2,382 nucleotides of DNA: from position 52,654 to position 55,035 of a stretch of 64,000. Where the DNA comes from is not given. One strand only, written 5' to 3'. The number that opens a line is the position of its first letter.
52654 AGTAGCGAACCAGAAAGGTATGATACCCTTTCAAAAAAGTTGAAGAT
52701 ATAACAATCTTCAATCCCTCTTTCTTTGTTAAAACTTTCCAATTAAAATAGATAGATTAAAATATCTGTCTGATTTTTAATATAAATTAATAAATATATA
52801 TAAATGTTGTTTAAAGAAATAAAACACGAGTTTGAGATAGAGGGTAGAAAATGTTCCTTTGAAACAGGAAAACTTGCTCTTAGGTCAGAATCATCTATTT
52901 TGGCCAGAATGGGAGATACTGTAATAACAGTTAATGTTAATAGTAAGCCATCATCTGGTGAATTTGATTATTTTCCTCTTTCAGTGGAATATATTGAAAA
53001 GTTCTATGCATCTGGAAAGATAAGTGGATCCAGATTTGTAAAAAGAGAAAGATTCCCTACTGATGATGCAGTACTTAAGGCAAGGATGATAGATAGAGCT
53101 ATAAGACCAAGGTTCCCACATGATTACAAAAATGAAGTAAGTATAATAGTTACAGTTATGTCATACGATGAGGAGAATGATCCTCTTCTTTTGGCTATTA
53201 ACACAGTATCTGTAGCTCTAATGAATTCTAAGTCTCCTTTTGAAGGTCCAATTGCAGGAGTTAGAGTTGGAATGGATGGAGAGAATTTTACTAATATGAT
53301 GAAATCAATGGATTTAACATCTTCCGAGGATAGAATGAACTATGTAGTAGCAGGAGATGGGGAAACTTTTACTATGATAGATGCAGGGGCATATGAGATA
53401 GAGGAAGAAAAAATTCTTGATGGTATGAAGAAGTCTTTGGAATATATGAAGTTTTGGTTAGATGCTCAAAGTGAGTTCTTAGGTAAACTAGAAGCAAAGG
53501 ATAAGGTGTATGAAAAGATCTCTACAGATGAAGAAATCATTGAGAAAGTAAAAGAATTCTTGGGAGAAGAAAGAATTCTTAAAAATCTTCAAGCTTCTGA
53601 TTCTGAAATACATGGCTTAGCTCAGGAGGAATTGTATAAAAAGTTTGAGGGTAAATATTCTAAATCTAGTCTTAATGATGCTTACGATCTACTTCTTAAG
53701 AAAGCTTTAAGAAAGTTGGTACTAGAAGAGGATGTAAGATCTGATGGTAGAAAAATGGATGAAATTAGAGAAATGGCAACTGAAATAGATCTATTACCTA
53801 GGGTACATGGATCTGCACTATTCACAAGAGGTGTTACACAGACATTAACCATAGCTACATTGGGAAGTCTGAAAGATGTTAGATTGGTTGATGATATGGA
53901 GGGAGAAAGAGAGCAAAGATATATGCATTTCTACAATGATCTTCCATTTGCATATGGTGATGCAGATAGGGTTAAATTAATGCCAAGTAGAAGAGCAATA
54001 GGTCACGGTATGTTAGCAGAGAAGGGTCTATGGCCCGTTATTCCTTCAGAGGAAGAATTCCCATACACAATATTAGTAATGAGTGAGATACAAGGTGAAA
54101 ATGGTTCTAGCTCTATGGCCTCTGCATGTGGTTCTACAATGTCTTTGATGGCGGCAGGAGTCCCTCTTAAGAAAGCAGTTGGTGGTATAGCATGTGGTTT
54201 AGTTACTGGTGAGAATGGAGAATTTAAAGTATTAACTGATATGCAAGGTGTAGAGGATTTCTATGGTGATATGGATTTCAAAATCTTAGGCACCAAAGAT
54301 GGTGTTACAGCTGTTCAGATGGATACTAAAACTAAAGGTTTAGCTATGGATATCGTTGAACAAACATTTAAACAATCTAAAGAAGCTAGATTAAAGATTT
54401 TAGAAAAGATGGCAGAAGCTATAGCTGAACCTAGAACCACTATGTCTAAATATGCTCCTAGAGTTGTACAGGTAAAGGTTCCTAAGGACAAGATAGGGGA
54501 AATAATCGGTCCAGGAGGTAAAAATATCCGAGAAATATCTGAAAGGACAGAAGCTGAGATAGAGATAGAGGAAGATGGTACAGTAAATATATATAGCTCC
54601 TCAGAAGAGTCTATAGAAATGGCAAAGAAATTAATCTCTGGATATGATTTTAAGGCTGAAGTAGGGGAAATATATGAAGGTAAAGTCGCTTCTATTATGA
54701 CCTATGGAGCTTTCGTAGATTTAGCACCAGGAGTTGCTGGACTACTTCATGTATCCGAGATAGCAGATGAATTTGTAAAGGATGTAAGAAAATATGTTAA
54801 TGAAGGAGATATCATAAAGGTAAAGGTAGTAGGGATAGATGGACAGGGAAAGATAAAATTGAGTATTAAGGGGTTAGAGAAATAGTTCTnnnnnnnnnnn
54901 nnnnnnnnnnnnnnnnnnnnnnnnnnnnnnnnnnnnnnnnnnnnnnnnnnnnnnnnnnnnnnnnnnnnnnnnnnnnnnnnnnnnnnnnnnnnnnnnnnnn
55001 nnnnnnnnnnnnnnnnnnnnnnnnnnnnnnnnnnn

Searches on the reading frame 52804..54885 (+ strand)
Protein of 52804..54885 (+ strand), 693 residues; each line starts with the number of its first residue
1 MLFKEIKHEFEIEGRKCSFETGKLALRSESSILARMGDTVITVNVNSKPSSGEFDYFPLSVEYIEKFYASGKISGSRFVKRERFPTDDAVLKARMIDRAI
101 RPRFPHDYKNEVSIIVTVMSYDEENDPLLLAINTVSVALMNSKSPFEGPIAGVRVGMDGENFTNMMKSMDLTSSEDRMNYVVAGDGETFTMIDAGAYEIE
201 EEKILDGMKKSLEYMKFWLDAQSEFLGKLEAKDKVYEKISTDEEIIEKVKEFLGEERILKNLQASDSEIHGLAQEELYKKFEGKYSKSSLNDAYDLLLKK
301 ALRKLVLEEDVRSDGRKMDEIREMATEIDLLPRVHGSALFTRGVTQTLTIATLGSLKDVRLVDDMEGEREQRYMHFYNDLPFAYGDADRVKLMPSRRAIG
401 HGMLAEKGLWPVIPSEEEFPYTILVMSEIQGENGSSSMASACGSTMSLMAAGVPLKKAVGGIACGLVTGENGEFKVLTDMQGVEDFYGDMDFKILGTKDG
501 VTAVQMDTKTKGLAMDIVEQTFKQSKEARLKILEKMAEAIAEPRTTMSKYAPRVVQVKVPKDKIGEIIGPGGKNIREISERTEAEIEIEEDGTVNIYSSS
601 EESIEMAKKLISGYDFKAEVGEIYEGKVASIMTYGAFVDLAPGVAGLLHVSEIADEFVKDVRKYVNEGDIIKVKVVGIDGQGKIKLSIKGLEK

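Call 36: search_protein_families(library=pfam, proteins=[window:52804-54885:+], max_evalue=0.00001)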
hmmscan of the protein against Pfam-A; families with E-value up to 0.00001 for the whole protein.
window:52804-54885:+ (693 aa): 3 families
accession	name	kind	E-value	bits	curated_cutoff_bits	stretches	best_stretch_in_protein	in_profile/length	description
PF01138.27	RNase_PH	-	2.7e-37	128.5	25.5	2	13-145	1-130/130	3' exoribonuclease family, domain 1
PF00575.29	S1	-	8.7e-16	58.5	22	1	617-689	1-74/74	S1 RNA binding domain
PF00013.35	KH_1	-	5.4e-14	52.1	21.5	1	555-612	2-65/66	KH domain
